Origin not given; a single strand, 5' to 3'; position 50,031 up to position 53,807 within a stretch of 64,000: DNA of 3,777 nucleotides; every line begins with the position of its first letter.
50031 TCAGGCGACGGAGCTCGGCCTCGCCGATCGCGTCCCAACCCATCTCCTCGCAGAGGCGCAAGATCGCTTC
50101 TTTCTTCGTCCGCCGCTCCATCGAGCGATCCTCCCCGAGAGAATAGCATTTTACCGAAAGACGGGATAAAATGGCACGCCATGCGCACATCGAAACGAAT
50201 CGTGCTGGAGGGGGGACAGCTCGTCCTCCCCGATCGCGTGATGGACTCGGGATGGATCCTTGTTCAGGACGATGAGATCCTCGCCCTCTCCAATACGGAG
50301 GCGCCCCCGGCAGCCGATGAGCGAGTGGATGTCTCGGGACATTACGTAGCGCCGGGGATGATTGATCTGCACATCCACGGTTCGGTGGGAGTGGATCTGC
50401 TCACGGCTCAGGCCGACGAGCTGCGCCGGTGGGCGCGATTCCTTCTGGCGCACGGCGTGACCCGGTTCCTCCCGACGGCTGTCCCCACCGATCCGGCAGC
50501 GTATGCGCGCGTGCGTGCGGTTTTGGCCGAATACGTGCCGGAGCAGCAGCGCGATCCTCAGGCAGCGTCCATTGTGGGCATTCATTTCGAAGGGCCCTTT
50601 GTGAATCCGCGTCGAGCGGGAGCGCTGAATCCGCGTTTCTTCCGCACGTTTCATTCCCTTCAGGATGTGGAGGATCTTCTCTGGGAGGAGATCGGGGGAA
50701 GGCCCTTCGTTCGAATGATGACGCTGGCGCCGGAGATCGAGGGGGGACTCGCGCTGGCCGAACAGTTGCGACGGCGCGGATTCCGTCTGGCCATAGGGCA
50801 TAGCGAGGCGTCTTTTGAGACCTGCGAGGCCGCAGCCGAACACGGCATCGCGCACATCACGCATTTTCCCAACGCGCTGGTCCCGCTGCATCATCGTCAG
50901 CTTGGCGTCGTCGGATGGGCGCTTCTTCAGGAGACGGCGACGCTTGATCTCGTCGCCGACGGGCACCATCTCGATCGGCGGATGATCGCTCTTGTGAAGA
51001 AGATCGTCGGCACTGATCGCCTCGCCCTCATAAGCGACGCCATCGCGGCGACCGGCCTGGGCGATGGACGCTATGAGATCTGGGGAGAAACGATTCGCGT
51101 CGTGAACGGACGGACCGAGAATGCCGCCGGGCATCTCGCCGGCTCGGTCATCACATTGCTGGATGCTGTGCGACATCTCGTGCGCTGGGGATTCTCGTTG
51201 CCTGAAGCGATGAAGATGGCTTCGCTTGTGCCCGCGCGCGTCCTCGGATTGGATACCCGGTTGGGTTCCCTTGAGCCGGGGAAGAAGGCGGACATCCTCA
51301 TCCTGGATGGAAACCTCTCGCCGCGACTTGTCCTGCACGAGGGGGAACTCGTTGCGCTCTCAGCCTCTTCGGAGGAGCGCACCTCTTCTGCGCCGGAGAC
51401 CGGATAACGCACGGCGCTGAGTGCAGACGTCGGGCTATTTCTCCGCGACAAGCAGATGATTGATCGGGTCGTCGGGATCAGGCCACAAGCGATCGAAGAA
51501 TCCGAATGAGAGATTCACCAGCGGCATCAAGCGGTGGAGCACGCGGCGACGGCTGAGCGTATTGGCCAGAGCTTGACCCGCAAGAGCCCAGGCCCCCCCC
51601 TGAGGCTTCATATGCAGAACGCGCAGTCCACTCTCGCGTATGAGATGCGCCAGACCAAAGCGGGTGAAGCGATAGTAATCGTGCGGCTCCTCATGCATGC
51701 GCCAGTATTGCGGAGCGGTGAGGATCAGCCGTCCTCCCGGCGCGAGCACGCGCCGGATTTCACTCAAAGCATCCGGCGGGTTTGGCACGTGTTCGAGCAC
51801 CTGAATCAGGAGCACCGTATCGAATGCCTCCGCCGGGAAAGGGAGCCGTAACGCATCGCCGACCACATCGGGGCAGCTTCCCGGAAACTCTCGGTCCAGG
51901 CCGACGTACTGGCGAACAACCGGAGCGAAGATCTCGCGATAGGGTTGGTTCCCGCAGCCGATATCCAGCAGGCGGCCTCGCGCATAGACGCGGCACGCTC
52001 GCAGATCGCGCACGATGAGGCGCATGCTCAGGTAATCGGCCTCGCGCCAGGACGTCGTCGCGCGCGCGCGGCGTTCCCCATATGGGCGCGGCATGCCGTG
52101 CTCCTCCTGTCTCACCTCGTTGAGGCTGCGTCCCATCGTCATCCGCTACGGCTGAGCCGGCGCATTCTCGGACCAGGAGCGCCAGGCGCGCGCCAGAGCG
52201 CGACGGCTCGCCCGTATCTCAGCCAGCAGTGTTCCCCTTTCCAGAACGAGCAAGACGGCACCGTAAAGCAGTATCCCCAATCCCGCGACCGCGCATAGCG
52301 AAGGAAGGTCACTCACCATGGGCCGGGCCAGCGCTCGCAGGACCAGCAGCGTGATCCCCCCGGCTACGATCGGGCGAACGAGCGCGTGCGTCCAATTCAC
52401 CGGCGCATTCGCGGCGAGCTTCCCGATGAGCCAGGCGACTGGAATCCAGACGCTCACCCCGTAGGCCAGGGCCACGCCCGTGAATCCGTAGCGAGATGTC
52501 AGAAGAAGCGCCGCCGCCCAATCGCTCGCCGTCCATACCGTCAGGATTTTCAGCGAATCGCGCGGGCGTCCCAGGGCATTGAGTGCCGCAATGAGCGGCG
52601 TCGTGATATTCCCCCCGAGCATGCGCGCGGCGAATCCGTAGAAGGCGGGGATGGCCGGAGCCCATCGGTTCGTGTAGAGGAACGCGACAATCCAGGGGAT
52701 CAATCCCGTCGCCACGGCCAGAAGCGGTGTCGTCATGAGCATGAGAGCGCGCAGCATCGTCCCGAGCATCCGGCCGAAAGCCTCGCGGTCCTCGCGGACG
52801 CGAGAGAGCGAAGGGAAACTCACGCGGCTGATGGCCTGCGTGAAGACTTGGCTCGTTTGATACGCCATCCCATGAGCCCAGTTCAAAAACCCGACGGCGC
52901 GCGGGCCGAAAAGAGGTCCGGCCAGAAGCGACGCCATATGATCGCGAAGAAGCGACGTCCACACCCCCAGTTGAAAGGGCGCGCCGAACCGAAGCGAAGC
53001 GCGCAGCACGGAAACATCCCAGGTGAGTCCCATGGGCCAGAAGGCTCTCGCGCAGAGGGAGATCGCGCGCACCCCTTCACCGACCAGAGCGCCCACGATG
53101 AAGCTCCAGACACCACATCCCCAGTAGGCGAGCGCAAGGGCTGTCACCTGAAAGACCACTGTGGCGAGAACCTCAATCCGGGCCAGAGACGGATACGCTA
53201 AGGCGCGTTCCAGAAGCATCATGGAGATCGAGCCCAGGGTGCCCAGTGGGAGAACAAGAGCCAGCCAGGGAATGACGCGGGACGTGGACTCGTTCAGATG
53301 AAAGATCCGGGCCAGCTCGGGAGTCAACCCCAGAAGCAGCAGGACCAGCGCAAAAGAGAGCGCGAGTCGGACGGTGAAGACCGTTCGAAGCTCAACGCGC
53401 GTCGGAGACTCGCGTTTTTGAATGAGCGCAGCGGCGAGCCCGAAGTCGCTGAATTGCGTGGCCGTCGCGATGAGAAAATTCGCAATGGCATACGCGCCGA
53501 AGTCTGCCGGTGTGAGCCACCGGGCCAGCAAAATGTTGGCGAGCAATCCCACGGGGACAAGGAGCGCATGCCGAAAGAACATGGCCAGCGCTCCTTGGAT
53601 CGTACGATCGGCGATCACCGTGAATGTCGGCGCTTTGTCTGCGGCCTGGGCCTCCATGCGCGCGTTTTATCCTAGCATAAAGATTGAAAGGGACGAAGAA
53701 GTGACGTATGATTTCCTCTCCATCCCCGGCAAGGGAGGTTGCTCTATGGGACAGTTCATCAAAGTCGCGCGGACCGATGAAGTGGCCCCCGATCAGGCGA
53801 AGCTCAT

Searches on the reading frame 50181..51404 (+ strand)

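Call 52: search_protein_families(library=pfam, proteins=[window:50181-51404:+], max_evalue=0.00001)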
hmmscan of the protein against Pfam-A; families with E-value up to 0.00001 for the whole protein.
window:50181-51404:+ (408 aa): 2 families
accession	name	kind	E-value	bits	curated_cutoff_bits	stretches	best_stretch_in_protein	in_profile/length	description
PF01979.26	Amidohydro_1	-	4e-21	76.1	25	1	55-380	1-323/345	Amidohydrolase family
PF07969.17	Amidohydro_3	-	3.2e-14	53.7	29.7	1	260-379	340-448/472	Amidohydrolase family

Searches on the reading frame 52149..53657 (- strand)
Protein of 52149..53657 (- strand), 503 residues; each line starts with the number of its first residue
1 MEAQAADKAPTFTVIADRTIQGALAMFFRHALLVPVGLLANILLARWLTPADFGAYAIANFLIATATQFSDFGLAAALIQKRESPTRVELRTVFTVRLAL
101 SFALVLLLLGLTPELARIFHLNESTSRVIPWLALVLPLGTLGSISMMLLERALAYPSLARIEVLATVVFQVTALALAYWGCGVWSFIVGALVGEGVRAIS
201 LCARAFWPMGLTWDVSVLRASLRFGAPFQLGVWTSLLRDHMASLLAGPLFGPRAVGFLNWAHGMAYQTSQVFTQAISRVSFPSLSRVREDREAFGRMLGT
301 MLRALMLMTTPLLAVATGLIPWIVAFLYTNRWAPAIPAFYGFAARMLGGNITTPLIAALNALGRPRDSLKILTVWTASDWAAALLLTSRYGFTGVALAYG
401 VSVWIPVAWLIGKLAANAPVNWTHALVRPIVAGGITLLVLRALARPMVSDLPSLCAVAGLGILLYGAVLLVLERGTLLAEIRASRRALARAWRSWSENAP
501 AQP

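Call 52: search_protein_families(library=pfam, proteins=[window:52149-53657:-], max_evalue=0.00001)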
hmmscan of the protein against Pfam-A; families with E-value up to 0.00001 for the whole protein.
window:52149-53657:- (503 aa): 2 families
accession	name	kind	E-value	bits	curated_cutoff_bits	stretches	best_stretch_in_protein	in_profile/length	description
PF13440.11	Polysacc_synt_3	-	9.1e-58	196.2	23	1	43-337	1-293/293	Polysaccharide biosynthesis protein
PF01943.22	Polysacc_synt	-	2.2e-18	67.1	28.2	1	35-286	17-272/274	Polysaccharide biosynthesis protein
